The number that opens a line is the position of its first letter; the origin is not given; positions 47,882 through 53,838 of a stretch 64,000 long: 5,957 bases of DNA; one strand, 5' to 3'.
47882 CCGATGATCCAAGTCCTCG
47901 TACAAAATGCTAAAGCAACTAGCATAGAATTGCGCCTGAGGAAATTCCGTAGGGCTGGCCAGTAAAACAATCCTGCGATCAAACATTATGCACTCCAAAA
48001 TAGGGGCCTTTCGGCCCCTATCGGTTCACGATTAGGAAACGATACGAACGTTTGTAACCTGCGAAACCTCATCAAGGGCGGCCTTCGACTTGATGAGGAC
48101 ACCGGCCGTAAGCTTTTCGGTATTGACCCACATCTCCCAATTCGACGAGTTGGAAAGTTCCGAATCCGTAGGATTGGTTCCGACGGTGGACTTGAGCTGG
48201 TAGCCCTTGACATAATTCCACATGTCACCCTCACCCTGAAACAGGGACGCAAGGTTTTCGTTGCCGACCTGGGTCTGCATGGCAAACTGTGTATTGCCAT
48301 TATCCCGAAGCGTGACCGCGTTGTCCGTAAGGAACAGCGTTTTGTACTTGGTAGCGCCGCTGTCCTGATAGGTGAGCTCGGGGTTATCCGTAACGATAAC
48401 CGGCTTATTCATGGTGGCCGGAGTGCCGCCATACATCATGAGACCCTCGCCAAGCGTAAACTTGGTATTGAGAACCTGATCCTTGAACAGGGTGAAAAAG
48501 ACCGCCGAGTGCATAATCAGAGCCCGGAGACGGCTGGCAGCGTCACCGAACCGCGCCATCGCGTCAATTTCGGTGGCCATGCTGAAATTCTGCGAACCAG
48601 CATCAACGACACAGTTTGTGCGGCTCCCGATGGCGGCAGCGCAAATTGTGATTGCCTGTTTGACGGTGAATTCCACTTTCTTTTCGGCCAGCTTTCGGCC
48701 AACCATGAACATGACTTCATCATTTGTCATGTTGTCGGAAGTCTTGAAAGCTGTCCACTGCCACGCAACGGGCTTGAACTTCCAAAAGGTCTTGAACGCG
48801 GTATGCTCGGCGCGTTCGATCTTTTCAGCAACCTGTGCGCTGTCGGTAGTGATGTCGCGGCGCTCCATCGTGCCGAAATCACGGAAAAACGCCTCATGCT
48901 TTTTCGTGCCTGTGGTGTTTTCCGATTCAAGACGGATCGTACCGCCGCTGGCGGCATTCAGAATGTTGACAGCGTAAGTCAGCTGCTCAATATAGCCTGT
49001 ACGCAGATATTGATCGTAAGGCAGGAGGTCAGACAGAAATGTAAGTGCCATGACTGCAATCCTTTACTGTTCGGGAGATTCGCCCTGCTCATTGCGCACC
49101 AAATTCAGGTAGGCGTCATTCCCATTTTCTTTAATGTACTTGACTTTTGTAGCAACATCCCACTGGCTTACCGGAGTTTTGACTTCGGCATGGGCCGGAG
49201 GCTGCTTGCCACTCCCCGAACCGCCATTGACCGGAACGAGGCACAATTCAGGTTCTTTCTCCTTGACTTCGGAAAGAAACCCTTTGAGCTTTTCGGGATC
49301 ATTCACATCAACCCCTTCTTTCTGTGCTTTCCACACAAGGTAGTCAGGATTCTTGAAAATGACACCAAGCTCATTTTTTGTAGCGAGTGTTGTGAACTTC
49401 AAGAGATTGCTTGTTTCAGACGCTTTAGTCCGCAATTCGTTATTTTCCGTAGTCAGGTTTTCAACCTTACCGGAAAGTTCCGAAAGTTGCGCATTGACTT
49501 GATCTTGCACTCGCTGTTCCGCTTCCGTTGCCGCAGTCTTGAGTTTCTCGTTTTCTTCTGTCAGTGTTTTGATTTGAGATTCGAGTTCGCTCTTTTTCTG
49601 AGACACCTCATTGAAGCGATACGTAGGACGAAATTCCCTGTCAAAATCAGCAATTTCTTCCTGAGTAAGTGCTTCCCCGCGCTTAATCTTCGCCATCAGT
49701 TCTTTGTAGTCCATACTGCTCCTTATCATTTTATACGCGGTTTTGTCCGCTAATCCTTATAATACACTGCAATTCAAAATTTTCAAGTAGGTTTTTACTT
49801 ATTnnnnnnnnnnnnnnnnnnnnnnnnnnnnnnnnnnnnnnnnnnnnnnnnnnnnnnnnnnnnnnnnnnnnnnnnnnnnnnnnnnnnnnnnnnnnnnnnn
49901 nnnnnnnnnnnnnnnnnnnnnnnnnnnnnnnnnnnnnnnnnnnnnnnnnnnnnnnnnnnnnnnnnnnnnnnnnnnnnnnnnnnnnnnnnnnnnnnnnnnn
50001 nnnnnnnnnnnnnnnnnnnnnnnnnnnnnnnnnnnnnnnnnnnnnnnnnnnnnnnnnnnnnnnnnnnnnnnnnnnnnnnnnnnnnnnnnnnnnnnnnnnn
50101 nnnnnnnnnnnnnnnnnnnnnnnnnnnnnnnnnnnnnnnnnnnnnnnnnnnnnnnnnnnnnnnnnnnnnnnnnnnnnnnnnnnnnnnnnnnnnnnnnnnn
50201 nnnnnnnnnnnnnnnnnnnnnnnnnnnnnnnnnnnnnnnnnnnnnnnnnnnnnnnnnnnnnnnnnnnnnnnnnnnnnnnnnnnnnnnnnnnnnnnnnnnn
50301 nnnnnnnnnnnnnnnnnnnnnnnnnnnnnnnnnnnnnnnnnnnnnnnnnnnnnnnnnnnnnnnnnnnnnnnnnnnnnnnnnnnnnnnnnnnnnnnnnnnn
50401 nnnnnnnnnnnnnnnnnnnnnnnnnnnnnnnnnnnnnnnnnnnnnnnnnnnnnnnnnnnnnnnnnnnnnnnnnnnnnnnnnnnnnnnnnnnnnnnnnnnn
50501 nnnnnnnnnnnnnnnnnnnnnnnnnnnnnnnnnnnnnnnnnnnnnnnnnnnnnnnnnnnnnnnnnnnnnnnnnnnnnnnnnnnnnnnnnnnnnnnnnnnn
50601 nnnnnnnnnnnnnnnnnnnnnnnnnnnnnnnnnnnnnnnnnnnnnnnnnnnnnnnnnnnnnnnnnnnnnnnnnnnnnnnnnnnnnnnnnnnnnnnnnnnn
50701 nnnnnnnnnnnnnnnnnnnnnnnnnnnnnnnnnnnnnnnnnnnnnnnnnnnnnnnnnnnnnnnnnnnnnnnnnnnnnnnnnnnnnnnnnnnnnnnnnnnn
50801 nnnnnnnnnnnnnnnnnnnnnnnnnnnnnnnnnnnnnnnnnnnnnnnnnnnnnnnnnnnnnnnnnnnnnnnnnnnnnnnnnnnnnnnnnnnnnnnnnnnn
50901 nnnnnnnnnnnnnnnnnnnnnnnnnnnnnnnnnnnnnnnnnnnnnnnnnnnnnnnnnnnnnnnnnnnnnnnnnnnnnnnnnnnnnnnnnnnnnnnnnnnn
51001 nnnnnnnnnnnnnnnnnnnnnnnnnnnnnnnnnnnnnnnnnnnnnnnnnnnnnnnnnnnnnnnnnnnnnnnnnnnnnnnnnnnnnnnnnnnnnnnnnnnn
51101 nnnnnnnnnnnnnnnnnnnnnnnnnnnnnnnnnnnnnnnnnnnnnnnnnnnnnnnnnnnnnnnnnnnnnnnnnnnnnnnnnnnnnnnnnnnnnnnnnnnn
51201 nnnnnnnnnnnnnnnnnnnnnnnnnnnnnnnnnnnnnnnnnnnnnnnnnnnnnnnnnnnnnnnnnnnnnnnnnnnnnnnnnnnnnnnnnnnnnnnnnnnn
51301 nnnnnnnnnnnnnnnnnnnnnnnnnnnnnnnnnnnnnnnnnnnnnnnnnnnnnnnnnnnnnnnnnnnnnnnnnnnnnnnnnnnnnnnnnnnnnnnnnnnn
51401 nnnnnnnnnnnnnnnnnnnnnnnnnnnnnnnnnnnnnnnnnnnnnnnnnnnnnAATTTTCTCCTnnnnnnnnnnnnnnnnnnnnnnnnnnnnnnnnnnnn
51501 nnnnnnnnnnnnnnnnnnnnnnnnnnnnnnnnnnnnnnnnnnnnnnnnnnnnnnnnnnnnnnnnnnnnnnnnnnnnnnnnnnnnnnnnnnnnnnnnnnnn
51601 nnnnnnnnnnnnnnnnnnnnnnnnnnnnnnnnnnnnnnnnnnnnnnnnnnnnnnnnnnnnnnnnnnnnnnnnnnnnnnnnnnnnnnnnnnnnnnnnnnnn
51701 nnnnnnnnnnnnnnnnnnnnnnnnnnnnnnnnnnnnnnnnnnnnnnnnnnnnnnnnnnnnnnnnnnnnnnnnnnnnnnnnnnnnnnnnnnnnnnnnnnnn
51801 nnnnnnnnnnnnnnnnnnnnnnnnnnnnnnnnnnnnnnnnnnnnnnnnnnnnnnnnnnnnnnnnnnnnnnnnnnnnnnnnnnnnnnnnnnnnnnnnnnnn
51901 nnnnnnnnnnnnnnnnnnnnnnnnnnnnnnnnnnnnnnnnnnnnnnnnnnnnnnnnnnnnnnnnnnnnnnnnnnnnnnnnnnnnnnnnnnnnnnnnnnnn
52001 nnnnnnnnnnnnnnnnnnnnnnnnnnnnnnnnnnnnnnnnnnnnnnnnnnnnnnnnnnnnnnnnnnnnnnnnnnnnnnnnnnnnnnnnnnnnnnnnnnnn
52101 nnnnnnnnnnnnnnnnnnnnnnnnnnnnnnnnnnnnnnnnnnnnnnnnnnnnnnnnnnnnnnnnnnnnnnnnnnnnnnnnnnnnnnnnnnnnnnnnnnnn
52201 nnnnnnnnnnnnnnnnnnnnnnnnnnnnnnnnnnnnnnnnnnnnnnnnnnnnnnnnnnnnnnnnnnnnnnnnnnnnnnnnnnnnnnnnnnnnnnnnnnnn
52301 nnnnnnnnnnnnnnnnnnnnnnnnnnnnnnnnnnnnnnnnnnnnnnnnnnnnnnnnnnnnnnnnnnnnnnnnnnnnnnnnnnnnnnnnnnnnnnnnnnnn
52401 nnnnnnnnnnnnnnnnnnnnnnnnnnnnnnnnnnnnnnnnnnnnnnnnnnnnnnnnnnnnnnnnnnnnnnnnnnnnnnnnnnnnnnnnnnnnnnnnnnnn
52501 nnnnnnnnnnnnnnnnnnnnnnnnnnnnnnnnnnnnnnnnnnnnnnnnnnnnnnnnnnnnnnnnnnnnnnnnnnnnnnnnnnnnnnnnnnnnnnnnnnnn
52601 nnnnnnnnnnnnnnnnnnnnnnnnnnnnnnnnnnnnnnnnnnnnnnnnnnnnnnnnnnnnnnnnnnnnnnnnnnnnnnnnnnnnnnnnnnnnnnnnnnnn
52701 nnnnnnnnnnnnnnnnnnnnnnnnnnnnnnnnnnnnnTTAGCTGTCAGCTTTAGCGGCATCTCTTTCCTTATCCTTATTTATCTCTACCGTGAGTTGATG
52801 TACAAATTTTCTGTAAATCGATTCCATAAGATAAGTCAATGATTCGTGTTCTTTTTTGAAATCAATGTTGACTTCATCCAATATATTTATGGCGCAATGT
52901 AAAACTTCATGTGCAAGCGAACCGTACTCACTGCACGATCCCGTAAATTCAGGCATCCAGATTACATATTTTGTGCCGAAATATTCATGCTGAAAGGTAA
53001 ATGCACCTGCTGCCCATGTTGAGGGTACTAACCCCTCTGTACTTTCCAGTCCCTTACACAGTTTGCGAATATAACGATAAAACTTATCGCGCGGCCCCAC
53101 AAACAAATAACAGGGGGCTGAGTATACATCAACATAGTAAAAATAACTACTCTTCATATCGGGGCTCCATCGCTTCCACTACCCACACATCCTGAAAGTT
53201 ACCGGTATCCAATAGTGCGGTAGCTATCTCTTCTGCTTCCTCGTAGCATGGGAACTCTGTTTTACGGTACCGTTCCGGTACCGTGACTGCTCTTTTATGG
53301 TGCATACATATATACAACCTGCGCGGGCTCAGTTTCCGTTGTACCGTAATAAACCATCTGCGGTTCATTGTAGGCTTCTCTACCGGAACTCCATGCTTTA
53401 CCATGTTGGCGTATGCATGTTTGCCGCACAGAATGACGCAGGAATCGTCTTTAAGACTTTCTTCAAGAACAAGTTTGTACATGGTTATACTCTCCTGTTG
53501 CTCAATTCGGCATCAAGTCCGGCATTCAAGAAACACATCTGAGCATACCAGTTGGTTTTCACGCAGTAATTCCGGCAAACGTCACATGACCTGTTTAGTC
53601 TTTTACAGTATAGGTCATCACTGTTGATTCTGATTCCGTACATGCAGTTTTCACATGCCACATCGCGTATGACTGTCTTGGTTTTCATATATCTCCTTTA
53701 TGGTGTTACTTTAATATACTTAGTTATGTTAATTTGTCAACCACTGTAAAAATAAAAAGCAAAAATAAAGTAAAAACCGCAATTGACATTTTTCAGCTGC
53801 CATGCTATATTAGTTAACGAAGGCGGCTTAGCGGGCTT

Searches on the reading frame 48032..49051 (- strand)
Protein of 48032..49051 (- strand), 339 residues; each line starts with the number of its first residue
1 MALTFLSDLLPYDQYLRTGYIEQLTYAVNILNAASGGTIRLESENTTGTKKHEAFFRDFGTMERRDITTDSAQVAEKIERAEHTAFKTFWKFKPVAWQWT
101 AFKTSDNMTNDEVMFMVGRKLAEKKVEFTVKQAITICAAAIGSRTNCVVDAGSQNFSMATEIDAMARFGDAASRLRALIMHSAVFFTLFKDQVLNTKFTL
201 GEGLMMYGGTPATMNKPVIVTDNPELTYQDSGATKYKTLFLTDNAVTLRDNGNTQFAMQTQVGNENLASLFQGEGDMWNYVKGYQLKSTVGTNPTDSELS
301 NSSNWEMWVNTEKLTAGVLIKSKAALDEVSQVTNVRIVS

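Call 40: search_protein_families(library=phrogs, proteins=[window:48032-49051:-], max_evalue=0.001)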
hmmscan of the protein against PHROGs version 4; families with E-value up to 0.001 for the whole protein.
window:48032-49051:- (339 aa): 3 families
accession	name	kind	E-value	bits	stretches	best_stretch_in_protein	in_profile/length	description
phrog_247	-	head and packaging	1.7e-41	143.6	1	4-324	6-339/351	major head protein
phrog_15288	-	head and packaging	6.6e-16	59.5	1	160-315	11-163/172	major head protein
phrog_15687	-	unknown function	1.7e-14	55.2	1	7-138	4-136/140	-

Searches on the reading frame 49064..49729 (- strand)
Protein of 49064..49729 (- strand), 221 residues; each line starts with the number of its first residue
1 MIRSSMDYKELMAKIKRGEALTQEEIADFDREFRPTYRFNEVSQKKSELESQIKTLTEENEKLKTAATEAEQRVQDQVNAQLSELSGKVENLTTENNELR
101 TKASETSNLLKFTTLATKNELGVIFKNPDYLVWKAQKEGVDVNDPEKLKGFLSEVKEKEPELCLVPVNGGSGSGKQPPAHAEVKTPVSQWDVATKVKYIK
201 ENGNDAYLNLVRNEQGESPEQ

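Call 40: search_protein_families(library=phrogs, proteins=[window:49064-49729:-], max_evalue=0.001)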
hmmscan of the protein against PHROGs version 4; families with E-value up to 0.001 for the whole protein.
window:49064-49729:- (221 aa): 2 families
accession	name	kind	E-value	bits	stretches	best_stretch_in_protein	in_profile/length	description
phrog_194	-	head and packaging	9.4e-05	23.3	1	8-183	22-189/335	head scaffolding protein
phrog_25009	-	unknown function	0.00019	21.2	1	40-136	296-383/431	-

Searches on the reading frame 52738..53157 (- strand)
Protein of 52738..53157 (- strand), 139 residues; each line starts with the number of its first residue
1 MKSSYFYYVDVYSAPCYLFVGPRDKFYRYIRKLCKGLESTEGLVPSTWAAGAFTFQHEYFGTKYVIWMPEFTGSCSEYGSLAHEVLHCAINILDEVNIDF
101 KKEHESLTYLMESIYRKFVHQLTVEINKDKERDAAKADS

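Call 40: search_protein_families(library=phrogs, proteins=[window:52738-53157:-], max_evalue=0.001)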
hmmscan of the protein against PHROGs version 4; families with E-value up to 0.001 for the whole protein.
window:52738-53157:- (139 aa): 1 family
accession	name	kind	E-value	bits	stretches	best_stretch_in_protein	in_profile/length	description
phrog_1365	-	unknown function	1.5e-09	38.9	1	63-131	61-125/127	-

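Call 58: search_protein_families(library=pfam, proteins=[window:52738-53157:-], max_evalue=1)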
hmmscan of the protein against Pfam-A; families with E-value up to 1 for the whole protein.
window:52738-53157:- (139 aa): 1 family
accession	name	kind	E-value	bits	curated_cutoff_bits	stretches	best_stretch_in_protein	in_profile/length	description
PF00745.25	GlutR_dimer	-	0.042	14.6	22.9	1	98-134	50-85/99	Glutamyl-tRNAGlu reductase, dimerisation domain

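Call 59: search_solved_structures(query=window:52738-53157:-, max_evalue=10)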
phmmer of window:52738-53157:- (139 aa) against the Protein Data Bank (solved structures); distinct sequences matched with E-value up to 10: 2.
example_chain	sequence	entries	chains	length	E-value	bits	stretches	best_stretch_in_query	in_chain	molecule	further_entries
1g12_A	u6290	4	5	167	0.48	13.5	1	48-89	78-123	PEPTIDYL-LYS METALLOENDOPEPTIDASE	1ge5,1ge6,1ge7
6iqw_E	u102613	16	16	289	0.54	13.3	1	13-56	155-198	Csm4 | Uncharacterized protein Csm4 | Uncharacterized protein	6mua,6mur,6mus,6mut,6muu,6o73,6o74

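Call 65: find_homologous_proteins(query=window:52738-53157:-, max_evalue=0.001)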
Query window:52738-53157:- (139 aa): 12 proteins with E <= 0.001 among 15 candidates.
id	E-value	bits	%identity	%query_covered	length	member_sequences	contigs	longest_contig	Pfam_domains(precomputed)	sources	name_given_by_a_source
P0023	2.2e-89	314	99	100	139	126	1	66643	-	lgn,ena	-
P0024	1.7e-87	308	96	100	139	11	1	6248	-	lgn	-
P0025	4.3e-87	307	95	100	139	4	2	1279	-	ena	-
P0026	6.3e-87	306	95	100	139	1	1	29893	-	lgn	-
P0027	1.3e-84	299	93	100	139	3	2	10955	-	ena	-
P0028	7.1e-84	297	91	100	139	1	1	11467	-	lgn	-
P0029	2.0e-78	279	91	95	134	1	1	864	-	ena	-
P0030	4.1e-78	278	89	95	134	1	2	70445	-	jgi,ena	jgi:hypothetical protein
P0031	4.4e-78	278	89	95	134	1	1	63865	-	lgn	-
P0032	9.7e-71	254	93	86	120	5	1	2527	-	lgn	-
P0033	7.9e-47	177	57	96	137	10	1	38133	-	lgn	-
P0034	2.3e-10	58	97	23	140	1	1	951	-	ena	-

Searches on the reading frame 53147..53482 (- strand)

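Call 40: search_protein_families(library=phrogs, proteins=[window:53147-53482:-], max_evalue=0.001)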
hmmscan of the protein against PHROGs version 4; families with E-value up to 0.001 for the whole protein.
window:53147-53482:- (111 aa): 0 families

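Call 58: search_protein_families(library=pfam, proteins=[window:53147-53482:-], max_evalue=1)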
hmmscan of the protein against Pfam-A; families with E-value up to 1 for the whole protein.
window:53147-53482:- (111 aa): 1 family
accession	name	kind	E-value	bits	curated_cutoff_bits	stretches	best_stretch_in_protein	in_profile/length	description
PF19033.6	Intu_longin_3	-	0.18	12.4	27.1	1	45-74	66-97/98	Intu longin-like domain 3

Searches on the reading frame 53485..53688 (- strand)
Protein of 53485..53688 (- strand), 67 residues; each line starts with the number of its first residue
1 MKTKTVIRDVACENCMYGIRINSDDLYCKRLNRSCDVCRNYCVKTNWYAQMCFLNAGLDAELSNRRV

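Call 40: search_protein_families(library=phrogs, proteins=[window:53485-53688:-], max_evalue=0.001)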
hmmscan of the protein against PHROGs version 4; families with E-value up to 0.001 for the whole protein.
window:53485-53688:- (67 aa): 0 families

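Call 58: search_protein_families(library=pfam, proteins=[window:53485-53688:-], max_evalue=1)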
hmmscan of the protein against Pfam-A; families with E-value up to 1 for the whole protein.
window:53485-53688:- (67 aa): 1 family
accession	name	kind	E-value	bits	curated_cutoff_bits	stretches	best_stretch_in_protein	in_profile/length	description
PF00539.23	Tat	-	0.25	12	22.5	1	37-59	20-44/64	Transactivating regulatory protein (Tat)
